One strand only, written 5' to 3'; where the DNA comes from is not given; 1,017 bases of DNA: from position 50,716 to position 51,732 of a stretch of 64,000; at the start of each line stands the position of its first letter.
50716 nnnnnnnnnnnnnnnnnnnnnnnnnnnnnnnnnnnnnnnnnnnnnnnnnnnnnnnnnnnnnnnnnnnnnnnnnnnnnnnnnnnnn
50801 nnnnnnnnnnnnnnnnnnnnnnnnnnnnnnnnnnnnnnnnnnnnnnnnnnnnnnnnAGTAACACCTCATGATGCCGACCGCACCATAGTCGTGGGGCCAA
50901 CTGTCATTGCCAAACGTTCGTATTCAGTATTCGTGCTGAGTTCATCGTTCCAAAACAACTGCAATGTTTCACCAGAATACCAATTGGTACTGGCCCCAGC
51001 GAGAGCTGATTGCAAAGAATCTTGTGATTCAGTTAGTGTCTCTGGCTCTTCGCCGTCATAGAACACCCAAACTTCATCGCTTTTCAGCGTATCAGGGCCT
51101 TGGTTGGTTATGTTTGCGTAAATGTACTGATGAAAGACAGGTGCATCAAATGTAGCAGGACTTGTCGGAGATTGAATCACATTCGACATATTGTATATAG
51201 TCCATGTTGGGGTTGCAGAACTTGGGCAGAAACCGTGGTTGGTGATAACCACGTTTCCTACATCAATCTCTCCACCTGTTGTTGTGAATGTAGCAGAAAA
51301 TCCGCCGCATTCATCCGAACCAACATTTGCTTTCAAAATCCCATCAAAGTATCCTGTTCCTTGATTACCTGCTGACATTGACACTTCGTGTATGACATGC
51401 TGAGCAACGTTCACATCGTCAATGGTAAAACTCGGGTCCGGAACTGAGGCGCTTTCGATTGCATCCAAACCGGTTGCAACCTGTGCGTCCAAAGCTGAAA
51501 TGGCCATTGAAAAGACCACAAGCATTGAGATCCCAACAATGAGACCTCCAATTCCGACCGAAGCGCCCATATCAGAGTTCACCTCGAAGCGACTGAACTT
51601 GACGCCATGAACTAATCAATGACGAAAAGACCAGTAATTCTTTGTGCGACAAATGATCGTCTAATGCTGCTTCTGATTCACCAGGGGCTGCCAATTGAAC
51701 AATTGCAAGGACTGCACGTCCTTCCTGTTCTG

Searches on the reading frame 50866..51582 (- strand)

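Call 4: search_protein_families(library=pfam, proteins=[window:50866-51582:-], max_evalue=0.1)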
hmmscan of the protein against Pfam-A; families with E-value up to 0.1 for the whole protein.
window:50866-51582:- (238 aa): 0 families

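Call 5: search_protein_families(library=ncbifam, proteins=[window:50866-51582:-], max_evalue=0.1)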
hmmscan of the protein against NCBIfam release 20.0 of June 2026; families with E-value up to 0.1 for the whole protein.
window:50866-51582:- (238 aa): 1 family
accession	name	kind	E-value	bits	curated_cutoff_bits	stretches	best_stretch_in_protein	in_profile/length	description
NF052590.1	ArlF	equivalog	1.1e-05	25.6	110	1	151-227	64-132/137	archaellum stator protein ArlF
